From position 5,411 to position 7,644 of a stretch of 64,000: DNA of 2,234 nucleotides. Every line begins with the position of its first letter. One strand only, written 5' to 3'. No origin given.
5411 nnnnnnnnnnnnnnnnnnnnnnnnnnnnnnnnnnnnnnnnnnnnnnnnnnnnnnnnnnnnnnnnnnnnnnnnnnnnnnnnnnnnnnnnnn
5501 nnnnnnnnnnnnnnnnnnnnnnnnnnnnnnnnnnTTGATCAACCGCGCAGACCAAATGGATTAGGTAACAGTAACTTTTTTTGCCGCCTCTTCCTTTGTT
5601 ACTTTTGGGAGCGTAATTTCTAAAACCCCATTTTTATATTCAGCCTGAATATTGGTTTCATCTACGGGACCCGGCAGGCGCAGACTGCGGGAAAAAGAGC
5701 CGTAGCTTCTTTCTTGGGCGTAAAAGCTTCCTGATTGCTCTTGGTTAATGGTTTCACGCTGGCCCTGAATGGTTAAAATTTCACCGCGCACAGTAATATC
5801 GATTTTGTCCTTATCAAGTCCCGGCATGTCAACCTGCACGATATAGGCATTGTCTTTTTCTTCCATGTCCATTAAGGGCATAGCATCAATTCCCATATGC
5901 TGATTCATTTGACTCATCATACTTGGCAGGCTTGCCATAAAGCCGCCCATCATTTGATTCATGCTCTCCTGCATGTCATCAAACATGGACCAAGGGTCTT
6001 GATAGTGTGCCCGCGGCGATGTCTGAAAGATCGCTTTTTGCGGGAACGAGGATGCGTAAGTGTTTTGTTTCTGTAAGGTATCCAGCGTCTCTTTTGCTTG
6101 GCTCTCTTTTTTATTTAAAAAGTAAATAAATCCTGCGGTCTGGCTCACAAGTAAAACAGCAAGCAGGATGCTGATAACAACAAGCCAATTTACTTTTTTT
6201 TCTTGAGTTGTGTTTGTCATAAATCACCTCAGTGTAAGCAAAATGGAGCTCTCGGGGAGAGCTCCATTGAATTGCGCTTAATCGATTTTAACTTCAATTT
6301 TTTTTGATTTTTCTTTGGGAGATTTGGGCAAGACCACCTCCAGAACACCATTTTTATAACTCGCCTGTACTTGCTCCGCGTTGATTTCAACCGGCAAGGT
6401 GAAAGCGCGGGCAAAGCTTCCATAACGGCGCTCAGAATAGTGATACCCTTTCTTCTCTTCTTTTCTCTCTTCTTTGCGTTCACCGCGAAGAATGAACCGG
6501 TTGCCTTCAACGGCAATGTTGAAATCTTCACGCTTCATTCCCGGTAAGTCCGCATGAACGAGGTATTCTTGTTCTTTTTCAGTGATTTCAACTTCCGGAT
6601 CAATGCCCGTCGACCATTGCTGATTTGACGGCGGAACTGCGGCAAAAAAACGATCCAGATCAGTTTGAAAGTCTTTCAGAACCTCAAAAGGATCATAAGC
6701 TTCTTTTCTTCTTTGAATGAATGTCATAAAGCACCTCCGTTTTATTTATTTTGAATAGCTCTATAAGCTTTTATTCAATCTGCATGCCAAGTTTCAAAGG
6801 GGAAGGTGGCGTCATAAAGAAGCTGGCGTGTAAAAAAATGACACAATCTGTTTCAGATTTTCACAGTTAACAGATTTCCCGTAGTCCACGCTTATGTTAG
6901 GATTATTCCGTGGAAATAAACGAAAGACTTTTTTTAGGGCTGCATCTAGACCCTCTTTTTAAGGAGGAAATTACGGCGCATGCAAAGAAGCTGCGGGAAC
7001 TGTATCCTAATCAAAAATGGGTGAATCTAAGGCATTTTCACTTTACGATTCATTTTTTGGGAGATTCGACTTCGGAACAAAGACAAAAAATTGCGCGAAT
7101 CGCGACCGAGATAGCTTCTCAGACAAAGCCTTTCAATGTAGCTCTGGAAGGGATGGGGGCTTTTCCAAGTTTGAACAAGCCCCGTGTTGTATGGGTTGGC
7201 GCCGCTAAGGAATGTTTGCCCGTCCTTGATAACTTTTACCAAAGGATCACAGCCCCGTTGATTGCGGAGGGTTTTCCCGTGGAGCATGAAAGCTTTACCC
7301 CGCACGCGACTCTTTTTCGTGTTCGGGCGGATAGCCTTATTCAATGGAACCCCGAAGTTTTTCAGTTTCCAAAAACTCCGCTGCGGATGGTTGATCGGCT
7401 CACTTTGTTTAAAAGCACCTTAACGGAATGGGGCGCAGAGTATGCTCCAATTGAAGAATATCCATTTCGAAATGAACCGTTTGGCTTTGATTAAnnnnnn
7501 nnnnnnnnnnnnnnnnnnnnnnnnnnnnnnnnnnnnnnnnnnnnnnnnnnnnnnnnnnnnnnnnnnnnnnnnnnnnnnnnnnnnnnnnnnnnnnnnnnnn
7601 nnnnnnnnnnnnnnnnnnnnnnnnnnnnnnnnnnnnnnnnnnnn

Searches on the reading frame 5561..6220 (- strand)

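Call 63: search_protein_families(library=pfam, proteins=[window:5561-6220:-], max_evalue=0.00001)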
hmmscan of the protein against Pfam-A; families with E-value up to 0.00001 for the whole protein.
window:5561-6220:- (219 aa): 2 families
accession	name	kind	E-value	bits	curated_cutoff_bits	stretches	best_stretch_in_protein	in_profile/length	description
PF00011.27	HSP20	-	1.5e-26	92.9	20.8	1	118-218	1-101/102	Hsp20/alpha crystallin family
PF17886.7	ArsA_HSP20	-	6.2e-09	35.7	22.5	1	123-203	1-62/63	HSP20-like domain found in ArsA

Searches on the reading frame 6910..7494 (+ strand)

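Call 63: search_protein_families(library=pfam, proteins=[window:6910-7494:+], max_evalue=0.00001)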
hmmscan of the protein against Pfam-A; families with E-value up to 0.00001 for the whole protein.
window:6910-7494:+ (194 aa): 3 families
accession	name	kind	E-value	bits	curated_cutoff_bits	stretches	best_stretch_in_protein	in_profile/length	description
PF02834.22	LigT_PEase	-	7.6e-20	71.3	23.3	1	18-95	8-87/87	LigT like Phosphoesterase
PF13563.12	2_5_RNA_ligase2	-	4.4e-11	43.5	27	1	19-168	3-147/152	2'-5' RNA ligase superfamily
PF10469.15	AKAP7_NLS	-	6.8e-08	33.1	24.4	1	17-141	21-152/208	AKAP7 2'5' RNA ligase-like domain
